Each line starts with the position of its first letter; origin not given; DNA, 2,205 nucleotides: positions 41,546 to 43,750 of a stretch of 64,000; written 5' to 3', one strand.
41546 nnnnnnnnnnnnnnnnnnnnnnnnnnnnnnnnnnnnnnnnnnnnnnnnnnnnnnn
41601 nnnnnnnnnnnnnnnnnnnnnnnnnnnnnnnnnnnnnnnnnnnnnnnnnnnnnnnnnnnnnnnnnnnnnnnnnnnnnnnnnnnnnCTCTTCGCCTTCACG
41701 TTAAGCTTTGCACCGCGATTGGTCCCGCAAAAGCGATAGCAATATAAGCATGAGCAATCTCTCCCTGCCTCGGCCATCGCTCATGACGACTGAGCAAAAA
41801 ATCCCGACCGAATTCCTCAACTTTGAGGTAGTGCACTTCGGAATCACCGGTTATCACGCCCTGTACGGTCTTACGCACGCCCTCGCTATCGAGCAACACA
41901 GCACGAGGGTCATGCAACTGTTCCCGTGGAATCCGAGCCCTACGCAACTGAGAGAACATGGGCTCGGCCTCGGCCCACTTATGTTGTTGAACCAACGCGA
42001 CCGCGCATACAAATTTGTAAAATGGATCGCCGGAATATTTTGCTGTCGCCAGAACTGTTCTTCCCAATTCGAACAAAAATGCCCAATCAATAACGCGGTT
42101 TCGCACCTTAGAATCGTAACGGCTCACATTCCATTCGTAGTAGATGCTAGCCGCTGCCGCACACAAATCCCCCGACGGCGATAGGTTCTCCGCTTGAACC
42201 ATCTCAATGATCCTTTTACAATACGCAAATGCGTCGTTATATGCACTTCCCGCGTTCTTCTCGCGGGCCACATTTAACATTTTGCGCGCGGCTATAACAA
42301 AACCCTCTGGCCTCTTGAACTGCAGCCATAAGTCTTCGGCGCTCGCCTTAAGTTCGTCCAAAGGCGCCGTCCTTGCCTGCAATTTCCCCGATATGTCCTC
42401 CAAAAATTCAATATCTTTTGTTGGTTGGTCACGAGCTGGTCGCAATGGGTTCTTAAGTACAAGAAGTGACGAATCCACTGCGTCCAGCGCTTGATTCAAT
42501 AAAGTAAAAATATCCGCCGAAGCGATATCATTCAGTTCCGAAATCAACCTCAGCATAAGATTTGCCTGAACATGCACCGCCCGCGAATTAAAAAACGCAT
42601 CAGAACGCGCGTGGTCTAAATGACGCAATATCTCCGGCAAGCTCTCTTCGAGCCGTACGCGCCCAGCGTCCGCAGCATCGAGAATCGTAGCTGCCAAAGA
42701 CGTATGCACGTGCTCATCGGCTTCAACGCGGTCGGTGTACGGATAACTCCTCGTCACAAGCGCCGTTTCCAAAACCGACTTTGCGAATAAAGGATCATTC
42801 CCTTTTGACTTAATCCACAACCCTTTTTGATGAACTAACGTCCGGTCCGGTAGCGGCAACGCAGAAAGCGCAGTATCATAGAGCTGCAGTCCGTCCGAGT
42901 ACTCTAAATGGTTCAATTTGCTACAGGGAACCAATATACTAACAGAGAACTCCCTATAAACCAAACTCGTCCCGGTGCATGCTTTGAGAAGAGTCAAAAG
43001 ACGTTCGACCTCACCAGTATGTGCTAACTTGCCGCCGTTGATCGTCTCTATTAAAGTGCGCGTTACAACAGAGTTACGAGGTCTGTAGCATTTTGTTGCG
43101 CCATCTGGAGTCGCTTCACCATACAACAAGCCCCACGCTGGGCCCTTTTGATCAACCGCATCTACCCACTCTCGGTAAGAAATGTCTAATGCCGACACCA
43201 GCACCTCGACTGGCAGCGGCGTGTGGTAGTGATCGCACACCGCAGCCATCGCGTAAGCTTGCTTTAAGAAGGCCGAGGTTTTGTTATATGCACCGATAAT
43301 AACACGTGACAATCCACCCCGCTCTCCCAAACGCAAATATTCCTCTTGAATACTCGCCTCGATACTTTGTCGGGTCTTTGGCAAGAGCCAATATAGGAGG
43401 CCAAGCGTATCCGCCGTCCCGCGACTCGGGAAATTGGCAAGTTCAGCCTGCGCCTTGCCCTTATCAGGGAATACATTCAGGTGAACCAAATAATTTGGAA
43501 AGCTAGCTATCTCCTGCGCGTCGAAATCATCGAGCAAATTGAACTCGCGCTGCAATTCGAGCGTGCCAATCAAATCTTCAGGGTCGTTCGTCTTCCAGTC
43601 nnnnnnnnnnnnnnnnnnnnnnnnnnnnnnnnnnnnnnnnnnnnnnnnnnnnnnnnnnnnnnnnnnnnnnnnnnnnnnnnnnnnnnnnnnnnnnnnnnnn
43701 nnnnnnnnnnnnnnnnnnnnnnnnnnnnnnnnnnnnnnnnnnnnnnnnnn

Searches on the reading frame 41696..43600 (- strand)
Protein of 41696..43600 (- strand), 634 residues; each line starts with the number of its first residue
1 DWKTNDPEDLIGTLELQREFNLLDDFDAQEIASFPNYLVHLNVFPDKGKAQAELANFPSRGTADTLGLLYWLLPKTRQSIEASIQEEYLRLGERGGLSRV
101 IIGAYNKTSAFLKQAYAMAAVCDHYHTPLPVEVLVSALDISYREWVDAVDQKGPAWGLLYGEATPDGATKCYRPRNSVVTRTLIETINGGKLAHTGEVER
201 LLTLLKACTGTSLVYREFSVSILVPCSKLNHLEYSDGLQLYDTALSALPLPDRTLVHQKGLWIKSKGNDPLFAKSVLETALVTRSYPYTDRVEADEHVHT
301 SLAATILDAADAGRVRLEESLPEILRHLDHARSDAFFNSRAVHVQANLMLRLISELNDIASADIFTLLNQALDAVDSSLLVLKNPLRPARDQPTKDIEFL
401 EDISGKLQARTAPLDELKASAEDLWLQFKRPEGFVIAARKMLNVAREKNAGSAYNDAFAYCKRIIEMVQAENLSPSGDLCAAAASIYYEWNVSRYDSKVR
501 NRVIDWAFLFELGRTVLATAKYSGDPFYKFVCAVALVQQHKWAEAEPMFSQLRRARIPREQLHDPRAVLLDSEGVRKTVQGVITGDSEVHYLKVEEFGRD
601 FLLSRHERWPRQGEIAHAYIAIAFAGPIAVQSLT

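Call 18: search_protein_families(library=pfam, proteins=[window:41696-43600:-], max_evalue=10)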
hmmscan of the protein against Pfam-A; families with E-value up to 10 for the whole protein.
window:41696-43600:- (634 aa): 1 family
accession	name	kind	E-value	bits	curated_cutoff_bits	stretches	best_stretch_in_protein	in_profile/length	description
PF09670.15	Cas_Cas02710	-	0.1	12.8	27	1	440-474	15-49/153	Csm6 HEPN domain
